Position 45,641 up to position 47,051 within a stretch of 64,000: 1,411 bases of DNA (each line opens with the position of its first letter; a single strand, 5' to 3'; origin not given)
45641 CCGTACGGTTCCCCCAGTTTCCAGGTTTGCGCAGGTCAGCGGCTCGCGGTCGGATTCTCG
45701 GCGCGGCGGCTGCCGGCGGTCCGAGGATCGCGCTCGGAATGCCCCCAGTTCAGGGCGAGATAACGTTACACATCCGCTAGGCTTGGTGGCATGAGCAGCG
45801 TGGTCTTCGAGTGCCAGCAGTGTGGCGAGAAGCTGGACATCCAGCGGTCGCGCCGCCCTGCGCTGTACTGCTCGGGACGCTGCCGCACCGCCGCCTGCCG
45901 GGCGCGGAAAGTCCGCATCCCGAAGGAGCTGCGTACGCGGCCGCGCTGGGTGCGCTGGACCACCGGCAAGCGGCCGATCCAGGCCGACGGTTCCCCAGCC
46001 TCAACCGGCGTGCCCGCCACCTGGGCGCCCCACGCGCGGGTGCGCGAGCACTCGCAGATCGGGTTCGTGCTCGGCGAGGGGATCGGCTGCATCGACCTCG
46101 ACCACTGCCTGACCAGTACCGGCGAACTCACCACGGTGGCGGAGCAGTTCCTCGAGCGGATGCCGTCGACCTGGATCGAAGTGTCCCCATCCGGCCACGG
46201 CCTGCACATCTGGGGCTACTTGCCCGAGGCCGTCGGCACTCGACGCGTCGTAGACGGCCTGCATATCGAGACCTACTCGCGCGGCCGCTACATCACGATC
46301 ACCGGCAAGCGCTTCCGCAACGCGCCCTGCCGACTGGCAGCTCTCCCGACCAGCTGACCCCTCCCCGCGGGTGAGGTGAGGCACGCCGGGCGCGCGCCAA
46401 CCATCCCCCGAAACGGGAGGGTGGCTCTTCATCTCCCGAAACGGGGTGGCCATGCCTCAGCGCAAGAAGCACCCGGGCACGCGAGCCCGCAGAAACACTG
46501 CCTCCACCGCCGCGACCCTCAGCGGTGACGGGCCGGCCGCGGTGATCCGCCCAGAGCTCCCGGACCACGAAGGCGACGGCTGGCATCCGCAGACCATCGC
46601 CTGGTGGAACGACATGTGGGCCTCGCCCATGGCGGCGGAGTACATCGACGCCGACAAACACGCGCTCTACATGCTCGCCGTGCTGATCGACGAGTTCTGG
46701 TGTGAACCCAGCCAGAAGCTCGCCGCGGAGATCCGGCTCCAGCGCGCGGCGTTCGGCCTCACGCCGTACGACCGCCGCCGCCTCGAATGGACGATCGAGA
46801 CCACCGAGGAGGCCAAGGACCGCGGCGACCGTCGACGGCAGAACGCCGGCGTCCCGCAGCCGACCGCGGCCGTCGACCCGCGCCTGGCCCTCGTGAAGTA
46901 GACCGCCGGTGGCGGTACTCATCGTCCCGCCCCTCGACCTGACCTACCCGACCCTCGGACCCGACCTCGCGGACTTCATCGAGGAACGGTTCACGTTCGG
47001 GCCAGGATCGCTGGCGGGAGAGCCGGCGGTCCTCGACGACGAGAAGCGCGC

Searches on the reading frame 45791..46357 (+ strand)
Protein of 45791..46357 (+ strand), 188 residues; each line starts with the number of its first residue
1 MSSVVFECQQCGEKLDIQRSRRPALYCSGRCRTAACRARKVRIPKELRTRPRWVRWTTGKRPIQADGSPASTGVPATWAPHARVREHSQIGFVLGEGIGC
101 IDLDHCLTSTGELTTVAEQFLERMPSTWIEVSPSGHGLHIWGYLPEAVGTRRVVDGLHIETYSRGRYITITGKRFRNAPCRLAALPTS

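Call 104: search_protein_families(library=phrogs, max_evalue=0.001, proteins=[window:45791-46357:+])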
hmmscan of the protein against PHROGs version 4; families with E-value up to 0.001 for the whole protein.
window:45791-46357:+ (188 aa): 6 families
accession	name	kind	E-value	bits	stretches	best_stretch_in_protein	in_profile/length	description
phrog_8643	-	DNA, RNA and nucleotide metabolism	9.2e-63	212.2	1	7-182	3-178/179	DNA polymerase/primase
phrog_1829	-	DNA, RNA and nucleotide metabolism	4.8e-25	88.8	1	42-178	5-162/772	DNA primase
phrog_13901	-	DNA, RNA and nucleotide metabolism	2.1e-18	67.6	1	39-179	7-165/341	DNA primase/helicase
phrog_3022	-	DNA, RNA and nucleotide metabolism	9.5e-16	58.4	1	42-178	8-167/788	DNA primase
phrog_1156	-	DNA, RNA and nucleotide metabolism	6.6e-05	22.6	1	74-169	54-150/855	DNA primase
phrog_15962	-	DNA, RNA and nucleotide metabolism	9.5e-05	21.8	1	91-179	107-192/835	DNA primase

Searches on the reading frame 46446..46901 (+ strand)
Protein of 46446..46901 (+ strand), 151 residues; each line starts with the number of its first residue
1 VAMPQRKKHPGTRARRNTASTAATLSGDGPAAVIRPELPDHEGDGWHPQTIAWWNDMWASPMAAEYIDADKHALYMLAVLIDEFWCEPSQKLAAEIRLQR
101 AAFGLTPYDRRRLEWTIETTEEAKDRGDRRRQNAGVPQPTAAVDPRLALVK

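Call 104: search_protein_families(library=phrogs, max_evalue=0.001, proteins=[window:46446-46901:+])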
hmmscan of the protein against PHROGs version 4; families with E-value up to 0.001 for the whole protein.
window:46446-46901:+ (151 aa): 2 families
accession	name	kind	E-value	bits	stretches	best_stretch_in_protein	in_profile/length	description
phrog_226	-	tail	1.3e-33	117.1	1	7-150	8-154/157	minor tail protein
phrog_1897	-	head and packaging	1.6e-05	25.8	1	32-103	9-78/112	terminase small subunit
